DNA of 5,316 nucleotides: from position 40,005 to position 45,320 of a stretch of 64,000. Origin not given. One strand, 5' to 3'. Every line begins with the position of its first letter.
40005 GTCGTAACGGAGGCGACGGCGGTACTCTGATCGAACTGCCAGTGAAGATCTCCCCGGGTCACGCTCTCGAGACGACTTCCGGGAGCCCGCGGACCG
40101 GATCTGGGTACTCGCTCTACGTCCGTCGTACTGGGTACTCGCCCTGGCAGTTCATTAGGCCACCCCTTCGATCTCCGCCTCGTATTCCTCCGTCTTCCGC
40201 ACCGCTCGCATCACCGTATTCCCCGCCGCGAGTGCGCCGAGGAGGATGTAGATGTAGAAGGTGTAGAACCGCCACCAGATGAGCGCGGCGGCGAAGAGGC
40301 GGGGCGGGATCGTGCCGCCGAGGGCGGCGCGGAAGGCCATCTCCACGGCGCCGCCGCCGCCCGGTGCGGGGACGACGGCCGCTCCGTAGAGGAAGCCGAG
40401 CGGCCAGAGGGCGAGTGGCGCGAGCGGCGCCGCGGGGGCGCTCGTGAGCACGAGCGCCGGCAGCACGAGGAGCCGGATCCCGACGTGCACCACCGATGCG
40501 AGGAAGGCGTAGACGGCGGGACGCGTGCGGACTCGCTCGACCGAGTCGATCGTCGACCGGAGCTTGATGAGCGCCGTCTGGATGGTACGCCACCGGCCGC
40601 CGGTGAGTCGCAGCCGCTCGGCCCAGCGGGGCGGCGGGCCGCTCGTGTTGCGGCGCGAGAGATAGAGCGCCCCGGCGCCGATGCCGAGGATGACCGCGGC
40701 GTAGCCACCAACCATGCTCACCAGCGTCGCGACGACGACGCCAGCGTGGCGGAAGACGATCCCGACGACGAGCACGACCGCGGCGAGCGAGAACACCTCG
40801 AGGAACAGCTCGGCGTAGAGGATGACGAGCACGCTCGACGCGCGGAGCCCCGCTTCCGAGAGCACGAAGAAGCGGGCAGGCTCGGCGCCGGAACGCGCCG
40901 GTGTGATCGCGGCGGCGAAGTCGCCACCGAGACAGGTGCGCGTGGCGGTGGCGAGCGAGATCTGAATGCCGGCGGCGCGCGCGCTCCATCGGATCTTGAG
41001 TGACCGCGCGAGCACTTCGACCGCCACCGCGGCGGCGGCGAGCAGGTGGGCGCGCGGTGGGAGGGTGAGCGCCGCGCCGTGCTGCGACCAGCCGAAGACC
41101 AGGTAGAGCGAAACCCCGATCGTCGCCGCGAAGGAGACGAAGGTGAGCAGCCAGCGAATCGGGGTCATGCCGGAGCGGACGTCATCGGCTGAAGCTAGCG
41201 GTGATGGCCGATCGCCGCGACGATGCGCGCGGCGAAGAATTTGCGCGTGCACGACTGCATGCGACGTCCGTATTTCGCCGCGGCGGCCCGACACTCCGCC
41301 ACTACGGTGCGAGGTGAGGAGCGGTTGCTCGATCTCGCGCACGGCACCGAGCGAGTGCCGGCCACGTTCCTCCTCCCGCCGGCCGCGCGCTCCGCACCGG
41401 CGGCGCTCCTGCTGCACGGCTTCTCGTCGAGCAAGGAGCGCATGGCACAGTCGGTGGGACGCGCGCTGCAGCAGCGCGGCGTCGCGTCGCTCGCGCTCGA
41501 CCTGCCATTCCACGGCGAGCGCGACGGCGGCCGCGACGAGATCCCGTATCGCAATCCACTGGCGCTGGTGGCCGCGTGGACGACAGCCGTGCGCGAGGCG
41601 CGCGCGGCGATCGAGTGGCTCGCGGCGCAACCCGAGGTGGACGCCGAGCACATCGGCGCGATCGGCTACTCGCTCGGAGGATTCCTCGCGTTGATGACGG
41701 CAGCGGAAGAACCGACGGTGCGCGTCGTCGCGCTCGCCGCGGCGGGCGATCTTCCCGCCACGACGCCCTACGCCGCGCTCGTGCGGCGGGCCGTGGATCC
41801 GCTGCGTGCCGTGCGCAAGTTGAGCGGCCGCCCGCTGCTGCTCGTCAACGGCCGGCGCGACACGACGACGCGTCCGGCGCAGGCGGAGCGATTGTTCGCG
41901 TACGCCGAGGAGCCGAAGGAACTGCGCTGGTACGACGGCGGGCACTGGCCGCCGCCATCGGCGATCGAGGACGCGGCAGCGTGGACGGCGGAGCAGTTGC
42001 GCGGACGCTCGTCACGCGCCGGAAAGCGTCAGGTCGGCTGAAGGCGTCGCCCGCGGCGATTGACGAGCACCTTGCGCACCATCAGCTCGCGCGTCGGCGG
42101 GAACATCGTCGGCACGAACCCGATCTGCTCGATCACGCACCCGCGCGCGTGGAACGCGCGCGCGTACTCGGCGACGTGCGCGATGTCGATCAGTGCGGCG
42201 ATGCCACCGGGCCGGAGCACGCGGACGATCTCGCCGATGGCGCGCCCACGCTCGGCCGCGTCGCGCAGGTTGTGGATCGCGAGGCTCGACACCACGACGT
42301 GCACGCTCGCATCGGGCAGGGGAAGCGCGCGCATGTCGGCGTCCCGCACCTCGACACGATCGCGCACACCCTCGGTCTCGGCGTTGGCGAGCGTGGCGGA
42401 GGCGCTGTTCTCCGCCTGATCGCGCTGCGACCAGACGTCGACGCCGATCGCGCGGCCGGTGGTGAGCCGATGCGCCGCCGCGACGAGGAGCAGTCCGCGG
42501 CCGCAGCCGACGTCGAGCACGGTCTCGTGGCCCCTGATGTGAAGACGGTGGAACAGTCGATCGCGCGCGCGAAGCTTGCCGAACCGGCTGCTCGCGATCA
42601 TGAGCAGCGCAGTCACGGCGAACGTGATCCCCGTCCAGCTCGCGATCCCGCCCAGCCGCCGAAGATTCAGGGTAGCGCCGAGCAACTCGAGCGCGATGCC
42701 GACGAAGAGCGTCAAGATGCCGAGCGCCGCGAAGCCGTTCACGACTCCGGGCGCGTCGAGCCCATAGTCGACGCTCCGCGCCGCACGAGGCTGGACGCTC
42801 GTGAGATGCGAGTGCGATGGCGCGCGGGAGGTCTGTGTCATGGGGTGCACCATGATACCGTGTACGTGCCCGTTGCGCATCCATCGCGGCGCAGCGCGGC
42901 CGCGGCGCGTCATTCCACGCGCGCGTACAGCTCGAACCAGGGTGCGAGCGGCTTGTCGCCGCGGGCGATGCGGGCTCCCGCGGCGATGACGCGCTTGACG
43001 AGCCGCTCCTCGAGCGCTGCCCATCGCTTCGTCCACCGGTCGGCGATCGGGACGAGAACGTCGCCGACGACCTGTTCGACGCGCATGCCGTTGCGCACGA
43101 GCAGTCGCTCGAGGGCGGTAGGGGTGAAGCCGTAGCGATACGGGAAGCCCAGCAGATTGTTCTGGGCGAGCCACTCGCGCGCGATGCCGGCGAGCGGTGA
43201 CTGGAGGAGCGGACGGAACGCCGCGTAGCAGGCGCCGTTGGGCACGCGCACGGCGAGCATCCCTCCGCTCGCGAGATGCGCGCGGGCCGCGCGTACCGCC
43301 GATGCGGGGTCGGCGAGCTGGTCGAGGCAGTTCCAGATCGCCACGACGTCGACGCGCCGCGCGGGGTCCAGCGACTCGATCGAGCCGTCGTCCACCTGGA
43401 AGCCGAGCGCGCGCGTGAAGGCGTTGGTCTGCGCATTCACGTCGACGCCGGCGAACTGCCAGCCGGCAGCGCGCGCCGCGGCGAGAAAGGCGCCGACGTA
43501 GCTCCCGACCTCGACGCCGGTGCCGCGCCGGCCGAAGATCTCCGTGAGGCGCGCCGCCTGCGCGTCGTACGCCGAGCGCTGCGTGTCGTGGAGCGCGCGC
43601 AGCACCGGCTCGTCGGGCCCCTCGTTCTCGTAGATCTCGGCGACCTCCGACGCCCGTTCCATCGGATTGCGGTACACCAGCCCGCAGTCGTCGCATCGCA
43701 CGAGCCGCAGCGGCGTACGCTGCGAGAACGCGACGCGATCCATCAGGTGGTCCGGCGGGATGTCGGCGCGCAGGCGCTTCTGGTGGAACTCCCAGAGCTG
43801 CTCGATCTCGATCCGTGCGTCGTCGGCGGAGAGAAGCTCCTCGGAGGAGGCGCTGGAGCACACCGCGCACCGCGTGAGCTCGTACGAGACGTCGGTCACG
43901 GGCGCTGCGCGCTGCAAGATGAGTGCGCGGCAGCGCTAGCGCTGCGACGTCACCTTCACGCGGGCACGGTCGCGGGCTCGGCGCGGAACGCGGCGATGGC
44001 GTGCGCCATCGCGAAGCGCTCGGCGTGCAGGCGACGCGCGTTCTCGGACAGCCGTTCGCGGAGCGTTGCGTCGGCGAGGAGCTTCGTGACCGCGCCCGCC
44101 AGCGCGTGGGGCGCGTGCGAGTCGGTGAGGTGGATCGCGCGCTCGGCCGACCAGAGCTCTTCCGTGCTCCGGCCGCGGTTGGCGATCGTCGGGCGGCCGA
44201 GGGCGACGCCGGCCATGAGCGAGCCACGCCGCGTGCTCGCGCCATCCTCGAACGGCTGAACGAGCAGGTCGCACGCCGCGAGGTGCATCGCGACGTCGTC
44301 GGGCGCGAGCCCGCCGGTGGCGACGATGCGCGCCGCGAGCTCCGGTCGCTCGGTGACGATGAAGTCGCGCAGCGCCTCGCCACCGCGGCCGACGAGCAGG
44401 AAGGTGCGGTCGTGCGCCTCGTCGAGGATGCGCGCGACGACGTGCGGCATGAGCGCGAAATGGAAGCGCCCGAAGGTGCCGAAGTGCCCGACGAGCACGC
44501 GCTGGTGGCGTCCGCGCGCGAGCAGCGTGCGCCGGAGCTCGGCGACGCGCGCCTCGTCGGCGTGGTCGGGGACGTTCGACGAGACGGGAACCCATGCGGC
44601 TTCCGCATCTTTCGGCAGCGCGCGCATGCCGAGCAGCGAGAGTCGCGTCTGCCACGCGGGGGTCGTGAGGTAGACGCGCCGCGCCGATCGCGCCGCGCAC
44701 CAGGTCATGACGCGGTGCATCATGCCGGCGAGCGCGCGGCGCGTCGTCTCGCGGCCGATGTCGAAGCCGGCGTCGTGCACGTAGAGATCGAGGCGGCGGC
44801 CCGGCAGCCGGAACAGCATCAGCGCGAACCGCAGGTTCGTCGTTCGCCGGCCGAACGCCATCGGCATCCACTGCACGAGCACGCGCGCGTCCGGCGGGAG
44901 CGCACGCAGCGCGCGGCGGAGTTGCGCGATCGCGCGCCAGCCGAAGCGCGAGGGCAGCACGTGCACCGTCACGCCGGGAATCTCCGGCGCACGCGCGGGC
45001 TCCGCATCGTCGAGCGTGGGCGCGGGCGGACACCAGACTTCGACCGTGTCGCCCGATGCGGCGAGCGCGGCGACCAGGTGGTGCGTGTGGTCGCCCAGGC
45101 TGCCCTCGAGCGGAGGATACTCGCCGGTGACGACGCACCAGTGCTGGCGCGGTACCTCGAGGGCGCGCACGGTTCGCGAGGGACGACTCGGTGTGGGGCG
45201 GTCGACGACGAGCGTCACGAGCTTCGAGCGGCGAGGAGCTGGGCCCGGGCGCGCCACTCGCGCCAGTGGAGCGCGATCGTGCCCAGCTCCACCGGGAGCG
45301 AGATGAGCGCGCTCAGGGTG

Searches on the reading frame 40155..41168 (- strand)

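Call 78: search_protein_families(library=pfam, proteins=[window:40155-41168:-], max_evalue=0.00001)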
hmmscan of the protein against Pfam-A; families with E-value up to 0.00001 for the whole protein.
window:40155-41168:- (337 aa): 1 family
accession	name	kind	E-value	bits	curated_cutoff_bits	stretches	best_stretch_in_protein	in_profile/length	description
PF03706.18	LPG_synthase_TM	-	5.1e-24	85.7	33.4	1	17-311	7-302/302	Lysylphosphatidylglycerol synthase TM region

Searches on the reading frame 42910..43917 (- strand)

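Call 78: search_protein_families(library=pfam, proteins=[window:42910-43917:-], max_evalue=0.00001)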
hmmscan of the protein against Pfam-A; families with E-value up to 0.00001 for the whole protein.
window:42910-43917:- (335 aa): 3 families
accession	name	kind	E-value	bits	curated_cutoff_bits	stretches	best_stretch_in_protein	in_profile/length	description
PF13489.12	Methyltransf_23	-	1.3e-15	57.9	27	1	116-282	8-163/164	Methyltransferase domain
PF08242.18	Methyltransf_12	-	1.9e-07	32.1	30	1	135-221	1-98/98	Methyltransferase domain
PF08241.18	Methyltransf_11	-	8.1e-06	26.8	21.2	0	136-222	2-94/95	Methyltransferase domain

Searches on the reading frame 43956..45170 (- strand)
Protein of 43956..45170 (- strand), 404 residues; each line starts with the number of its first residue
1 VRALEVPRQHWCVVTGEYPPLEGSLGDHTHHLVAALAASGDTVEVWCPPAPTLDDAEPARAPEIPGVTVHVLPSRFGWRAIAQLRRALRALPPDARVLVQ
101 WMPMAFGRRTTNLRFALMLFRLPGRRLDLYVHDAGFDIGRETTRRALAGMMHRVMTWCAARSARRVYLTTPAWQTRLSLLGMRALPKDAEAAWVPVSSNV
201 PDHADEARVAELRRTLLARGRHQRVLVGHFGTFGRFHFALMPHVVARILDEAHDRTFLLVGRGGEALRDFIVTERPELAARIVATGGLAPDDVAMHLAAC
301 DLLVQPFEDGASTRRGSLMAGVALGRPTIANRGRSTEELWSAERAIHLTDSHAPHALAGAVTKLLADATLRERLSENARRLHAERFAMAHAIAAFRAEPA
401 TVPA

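Call 78: search_protein_families(library=pfam, proteins=[window:43956-45170:-], max_evalue=0.00001)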
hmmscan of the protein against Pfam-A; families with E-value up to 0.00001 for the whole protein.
window:43956-45170:- (404 aa): 3 families
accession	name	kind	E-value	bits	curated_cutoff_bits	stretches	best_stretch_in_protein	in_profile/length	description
PF13692.12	Glyco_trans_1_4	-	1e-09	39.3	27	1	239-367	18-142/142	Glycosyl transferases group 1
PF13579.12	Glyco_trans_4_4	-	1.7e-08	35.4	29.7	1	26-184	4-149/158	Glycosyl transferase 4-like domain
PF13439.12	Glyco_transf_4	-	1.8e-06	28.5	28.5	1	28-180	7-152/170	Glycosyltransferase Family 4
